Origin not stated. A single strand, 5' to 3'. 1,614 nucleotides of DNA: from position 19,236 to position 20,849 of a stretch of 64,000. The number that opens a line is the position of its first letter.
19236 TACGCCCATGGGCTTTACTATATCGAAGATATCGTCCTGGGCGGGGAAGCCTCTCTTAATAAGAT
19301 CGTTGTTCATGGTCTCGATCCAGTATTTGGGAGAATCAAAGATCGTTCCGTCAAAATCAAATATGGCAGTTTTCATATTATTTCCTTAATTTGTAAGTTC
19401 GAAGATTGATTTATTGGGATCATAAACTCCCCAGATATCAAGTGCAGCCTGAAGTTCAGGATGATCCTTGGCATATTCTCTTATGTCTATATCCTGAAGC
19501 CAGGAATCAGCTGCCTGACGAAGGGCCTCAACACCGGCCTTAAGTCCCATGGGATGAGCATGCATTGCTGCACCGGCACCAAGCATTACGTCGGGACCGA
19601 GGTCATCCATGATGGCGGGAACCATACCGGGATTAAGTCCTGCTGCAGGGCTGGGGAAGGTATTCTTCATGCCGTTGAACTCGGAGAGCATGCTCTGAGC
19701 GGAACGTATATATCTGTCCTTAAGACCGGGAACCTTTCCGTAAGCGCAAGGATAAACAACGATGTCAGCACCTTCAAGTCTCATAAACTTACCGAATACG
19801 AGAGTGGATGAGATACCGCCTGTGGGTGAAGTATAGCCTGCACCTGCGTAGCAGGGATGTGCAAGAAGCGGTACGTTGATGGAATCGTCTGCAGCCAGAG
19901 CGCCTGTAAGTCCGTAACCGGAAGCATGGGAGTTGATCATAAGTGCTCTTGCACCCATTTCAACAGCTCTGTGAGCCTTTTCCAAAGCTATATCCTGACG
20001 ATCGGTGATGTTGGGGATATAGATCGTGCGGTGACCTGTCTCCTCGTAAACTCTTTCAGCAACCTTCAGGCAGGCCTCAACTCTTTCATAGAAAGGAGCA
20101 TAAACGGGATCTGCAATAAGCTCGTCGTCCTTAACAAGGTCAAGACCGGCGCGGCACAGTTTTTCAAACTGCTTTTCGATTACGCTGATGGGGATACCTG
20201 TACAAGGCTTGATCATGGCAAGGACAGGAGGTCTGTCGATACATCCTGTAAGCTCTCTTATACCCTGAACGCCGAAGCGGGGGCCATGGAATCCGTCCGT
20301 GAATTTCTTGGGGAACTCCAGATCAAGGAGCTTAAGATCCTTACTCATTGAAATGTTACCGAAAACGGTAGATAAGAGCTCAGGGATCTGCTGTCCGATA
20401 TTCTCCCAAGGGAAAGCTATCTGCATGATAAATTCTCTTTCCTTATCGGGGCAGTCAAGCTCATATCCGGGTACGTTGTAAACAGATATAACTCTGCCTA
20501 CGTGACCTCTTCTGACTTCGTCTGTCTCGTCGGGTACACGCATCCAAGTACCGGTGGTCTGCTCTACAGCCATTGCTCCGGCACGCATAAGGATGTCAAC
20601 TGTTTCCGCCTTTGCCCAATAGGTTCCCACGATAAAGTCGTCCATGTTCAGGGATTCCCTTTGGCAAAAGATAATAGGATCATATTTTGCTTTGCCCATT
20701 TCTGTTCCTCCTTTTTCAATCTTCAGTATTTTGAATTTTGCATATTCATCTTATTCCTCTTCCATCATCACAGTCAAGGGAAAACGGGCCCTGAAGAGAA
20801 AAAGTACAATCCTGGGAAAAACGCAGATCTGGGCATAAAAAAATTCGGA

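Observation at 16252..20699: RuBisCO-like protein in an operon with an FGGY kinase, a HAD phosphatase and a YhfZ-like regulator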

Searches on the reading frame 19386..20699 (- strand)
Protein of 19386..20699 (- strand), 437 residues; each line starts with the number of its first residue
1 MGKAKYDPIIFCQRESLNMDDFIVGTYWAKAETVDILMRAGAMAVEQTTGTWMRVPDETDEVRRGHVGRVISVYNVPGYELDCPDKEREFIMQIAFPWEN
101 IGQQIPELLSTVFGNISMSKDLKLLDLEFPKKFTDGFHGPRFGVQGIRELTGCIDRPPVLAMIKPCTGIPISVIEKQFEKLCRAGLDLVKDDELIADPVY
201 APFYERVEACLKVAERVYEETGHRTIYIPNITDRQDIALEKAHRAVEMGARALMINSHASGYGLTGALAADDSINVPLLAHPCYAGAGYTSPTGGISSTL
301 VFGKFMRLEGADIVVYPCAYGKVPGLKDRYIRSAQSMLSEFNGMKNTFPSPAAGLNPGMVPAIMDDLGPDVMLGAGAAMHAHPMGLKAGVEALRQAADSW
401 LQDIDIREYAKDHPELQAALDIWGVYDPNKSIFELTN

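Call 5: search_protein_families(library=pfam, proteins=[window:19386-20699:-])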
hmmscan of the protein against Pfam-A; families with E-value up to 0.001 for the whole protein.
window:19386-20699:- (437 aa): 2 families
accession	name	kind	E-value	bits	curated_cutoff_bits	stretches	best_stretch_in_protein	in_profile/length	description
PF00016.26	RuBisCO_large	-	7.3e-41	140.8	30.1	1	145-423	3-299/299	Ribulose bisphosphate carboxylase large chain, catalytic domain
PF02788.21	RuBisCO_large_N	-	1.4e-09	38.6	20.7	1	20-133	12-120/120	Ribulose bisphosphate carboxylase large chain, N-terminal domain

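Call 6: search_protein_families(library=ncbifam, proteins=[window:19386-20699:-])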
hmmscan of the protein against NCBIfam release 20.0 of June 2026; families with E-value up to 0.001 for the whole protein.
window:19386-20699:- (437 aa): 6 families
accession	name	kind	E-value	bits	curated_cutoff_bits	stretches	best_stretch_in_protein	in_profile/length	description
NF007095.0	PRK09549.1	equivalog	3e-109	365.2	409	1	23-426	4-404/407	2,3-diketo-5-methylthiopentyl-1-phosphate enolase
TIGR03332.1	salvage_mtnW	equivalog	7.9e-95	317.8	513.6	1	23-424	3-407/407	2,3-diketo-5-methylthiopentyl-1-phosphate enolase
TIGR03326.1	rubisco_III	equivalog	8.3e-66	222.6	497.45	1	19-423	11-426/426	type III ribulose-bisphosphate carboxylase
NF003252.0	PRK04208.1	subfamily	8.2e-62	209.2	438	1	19-429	26-461/468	ribulose-bisphosphate carboxylase large subunit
NF042437.1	OxoIsoapPDcar_OiaX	equivalog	2.2e-49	168.4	700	1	36-424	13-412/412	3-oxo-isoapionate-4-phosphate decarboxylase OiaX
NF010002.0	PRK13475.1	equivalog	3e-33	115.2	489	1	19-423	20-440/459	ribulose-bisphosphate carboxylase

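Call 7: search_solved_structures(query=window:19386-20699:-, max_evalue=0.001)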
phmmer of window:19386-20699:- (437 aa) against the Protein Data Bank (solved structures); distinct sequences matched with E-value up to 0.001: 99 (the best 60 are shown).
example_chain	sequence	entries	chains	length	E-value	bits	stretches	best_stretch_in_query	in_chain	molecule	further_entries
2oej_A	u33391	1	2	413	5.9e-82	278.9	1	23-427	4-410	2,3-diketo-5-methylthiopentyl-1-phosphate enolase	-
2oek_A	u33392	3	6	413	1.5e-81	277.6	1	23-427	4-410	2,3-diketo-5-methylthiopentyl-1-phosphate enolase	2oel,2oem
2zvi_A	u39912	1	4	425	5.3e-79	269.2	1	23-425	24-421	2,3-diketo-5-methylthiopentyl-1-phosphate enolase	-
4nas_A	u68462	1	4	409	2.3e-77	263.8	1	20-424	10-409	Ribulose-bisphosphate carboxylase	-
3fk4_A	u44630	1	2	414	6.3e-76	259.1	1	23-424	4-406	RuBisCO-like protein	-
8dht_A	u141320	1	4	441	4.4e-53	183.8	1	20-428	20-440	Ribulose bisphosphate carboxylase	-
1ykw_A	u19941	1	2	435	6e-50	173.4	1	10-421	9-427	RuBisCO-like protein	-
1tel_A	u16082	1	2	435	1.5e-49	172.2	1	10-421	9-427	ribulose bisphosphate carboxylase, large subunit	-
3a13_A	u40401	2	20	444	9.3e-49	169.5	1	28-428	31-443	Ribulose bisphosphate carboxylase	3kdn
1geh_A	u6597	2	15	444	5.4e-48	167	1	28-428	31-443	RIBULOSE-1,5-BISPHOSPHATE CARBOXYLASE/OXYGENASE | Ribulose bisphosphate carboxylase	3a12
3wqp_A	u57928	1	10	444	8.5e-48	166.3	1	28-428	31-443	Ribulose bisphosphate carboxylase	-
3kdo_A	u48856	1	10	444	1e-47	166.1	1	28-428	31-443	Ribulose bisphosphate carboxylase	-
2cwx_A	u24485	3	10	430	1.5e-47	165.6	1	23-422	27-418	Ribulose bisphosphate carboxylase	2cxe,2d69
2qyg_A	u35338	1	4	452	7.8e-45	156.6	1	11-424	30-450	Ribulose bisphosphate carboxylase-like protein 2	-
6hun_A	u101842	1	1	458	3.6e-42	147.8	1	30-428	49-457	Ribulose bisphosphate carboxylase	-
3qfw_A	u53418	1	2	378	1.5e-33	119.4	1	23-381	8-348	Ribulose-1,5-bisphosphate carboxylase/oxygenase large subunit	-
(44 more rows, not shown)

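Call 8: find_homologous_proteins(query=window:19386-20699:-, max_evalue=1e-20)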
Query window:19386-20699:- (437 aa): 441 proteins with E <= 1e-20 among 8000 candidates; the best 120 are listed.
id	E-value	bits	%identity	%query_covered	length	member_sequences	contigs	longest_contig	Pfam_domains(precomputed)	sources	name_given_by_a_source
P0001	0.0e+0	1013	100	100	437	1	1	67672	PF02788.22,PF00016.27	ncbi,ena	-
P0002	4.3e-269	911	89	100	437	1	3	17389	PF02788.22,PF00016.27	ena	-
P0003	3.9e-262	888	86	100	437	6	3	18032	PF02788.22,PF00016.27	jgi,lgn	jgi:2,3-diketo-5-methylthiopentyl-1-phosphate enolase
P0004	1.2e-245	833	81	100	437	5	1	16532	PF02788.22,PF00016.27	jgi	jgi:2,3-diketo-5-methylthiopentyl-1-phosphate enolase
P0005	1.0e-243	827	80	100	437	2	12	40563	PF02788.22,PF00016.27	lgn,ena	-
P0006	1.7e-243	826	79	100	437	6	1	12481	PF02788.22,PF00016.27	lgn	-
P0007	2.3e-242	822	77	100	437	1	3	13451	PF02788.22,PF00016.27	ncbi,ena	-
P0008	1.1e-234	797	77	100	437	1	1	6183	PF02788.22,PF00016.27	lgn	-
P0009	3.4e-229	779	75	100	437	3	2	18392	PF02788.22,PF00016.27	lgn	-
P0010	3.3e-216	736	70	100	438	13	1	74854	PF02788.22,PF00016.27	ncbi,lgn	-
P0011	1.8e-214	731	70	100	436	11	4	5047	PF02788.22,PF00016.27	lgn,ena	-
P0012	2.0e-214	730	71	99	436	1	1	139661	PF02788.22,PF00016.27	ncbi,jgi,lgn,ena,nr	ncbi:MAG: ribulose bisphosphate carboxylase-like protein [Firmicutes bacterium]|nr:ribulose bisphosp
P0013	3.3e-214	730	71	100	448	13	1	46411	PF02788.22,PF00016.27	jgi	jgi:2,3-diketo-5-methylthiopentyl-1-phosphate enolase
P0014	2.1e-212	724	69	100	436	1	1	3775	PF02788.22,PF00016.27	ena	-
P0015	2.4e-212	724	70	100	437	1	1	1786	PF02788.22,PF00016.27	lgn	-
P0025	5.4e-206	703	67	100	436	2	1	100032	PF02788.22,PF00016.27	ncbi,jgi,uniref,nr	ncbi:RuBisCO large subunit C-terminal-like domain-containing protein [Lachnotalea glycerini]|uniref:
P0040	6.5e-191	653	65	100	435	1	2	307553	PF02788.22,PF00016.27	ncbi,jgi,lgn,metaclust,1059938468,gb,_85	metaclust:\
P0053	4.0e-163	561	59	99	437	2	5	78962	PF02788.22,PF00016.27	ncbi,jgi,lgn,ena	-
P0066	6.3e-136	472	51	99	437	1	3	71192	PF02788.22,PF00016.27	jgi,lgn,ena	-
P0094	2.7e-130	453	51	95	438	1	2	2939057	PF02788.22,PF00016.27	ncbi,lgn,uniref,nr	ncbi:ribulose bisphosphate carboxylase-like protein [Thermacetogenium phaeum DSM 12270]|uniref:Ribul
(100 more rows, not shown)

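Call 12: find_encoding_contigs(protein=P0025, flank=10000, max_places=2)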
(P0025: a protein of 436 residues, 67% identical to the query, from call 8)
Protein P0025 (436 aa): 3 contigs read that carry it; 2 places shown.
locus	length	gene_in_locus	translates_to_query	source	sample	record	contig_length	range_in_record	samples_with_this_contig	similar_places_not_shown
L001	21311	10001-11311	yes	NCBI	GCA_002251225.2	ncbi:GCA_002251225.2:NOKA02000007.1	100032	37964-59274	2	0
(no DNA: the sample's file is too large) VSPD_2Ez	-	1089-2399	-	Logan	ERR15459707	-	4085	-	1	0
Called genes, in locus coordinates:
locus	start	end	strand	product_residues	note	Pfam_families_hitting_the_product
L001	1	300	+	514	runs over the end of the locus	PF00072:Response_reg, PF17853:GGDEF_2 (weak), PF12833:HTH_18, PF00165:HTH_AraC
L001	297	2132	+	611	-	PF06580:His_kinase, PF02518:HATPase_c (weak)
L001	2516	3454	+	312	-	PF00528:BPD_transp_1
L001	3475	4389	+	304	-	PF00528:BPD_transp_1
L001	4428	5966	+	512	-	PF01547:SBP_bac_1, PF12010:DUF3502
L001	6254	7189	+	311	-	PF04198:Sugar-bind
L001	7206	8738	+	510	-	PF00370:FGGY_N, PF02782:FGGY_C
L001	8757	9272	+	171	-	PF06496:DUF1097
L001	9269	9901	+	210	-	PF00702:Hydrolase, PF12710:HAD (faint), PF13419:HAD_2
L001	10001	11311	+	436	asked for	PF02788:RuBisCO_large_N, PF00016:RuBisCO_large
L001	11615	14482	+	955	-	PF22847:Glyco_hydro_43_rel, PF04616:Glyco_hydro_43, PF00756:Esterase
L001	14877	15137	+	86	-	-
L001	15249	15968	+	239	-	PF02463:SMC_N (faint), PF00005:ABC_tran, PF13304:AAA_21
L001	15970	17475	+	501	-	-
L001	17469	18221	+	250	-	-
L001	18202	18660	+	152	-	-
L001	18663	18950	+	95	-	-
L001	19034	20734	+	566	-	PF18425:CspB_prodomain, PF00082:Peptidase_S8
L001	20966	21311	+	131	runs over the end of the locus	-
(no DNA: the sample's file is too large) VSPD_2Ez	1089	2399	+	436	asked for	PF02788:RuBisCO_large_N, PF00016:RuBisCO_large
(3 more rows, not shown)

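Call 13: find_encoding_contigs(protein=P0094, flank=10000, max_places=2)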
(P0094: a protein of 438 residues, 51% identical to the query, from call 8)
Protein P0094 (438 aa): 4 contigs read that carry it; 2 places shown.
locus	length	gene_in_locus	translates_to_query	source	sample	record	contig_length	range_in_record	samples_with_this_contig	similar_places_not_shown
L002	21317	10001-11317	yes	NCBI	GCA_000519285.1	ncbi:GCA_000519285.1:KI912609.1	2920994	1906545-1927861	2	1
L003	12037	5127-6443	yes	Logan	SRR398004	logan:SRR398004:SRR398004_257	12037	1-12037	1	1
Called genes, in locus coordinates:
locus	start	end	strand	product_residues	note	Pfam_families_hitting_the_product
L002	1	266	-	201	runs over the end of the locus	PF00574:CLP_protease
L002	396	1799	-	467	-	PF05697:Trigger_N, PF00254:FKBP_C (weak), PF05698:Trigger_C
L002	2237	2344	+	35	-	-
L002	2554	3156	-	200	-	PF00015:MCPsignal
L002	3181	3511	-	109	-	PF07282:Cas12f1-like_TNB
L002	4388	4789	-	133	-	PF01797:Y1_Tnp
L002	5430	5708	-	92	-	PF14358:DUF4405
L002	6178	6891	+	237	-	PF01926:MMR_HSR1, PF02421:FeoB_N, PF04548:AIG1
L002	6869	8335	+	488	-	PF17910:FeoB_Cyto, PF07670:Gate, PF07664:FeoB_C, PF07670:Gate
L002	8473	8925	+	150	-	PF04023:FeoA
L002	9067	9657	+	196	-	PF04309:G3P_antiterm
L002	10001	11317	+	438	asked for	PF02788:RuBisCO_large_N, PF00016:RuBisCO_large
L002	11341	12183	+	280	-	PF09370:PEP_hydrolase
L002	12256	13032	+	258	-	PF04029:2-ph_phosp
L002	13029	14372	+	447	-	PF06792:UPF0261, PF23189:UPF0261_C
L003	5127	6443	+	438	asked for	PF02788:RuBisCO_large_N, PF00016:RuBisCO_large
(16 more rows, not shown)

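Call 14: find_encoding_contigs(protein=P0040, flank=10000, max_places=2)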
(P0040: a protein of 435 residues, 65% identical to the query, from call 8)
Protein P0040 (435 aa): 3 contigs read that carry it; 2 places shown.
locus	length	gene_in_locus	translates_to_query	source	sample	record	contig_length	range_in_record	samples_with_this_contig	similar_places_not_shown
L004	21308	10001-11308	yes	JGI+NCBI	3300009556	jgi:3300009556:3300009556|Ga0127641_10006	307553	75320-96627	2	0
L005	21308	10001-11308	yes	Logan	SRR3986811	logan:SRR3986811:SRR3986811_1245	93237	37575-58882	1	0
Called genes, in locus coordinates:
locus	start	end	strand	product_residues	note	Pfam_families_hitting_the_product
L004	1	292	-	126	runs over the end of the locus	PF02627:CMD (weak)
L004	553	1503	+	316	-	PF01545:Cation_efflux, PF16916:ZT_dimer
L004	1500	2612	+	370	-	PF03595:SLAC1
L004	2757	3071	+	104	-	PF12840:HTH_20 (faint), PF01022:HTH_5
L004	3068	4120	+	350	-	PF03773:ArsP_1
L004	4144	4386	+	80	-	PF13192:Thioredoxin_3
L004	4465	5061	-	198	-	PF00106:adh_short, PF08659:KR, PF13561:adh_short_C2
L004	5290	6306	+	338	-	PF04198:Sugar-bind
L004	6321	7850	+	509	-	PF00370:FGGY_N, PF02782:FGGY_C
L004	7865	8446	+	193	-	PF06496:DUF1097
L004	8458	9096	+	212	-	PF00702:Hydrolase, PF13419:HAD_2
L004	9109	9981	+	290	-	PF01261:AP_endonuc_2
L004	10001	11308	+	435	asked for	PF02788:RuBisCO_large_N, PF00016:RuBisCO_large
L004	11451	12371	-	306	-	PF00480:ROK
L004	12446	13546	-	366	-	PF00704:Glyco_hydro_18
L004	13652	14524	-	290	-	PF01374:Glyco_hydro_46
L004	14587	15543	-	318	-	PF01869:BcrAD_BadFG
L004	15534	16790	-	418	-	PF02056:Glyco_hydro_4, PF11975:Glyco_hydro_4C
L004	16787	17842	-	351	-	PF00480:ROK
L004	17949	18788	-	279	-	PF00005:ABC_tran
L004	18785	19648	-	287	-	PF00005:ABC_tran, PF13304:AAA_21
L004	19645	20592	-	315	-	PF00528:BPD_transp_1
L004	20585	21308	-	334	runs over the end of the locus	PF00528:BPD_transp_1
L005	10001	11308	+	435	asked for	PF02788:RuBisCO_large_N, PF00016:RuBisCO_large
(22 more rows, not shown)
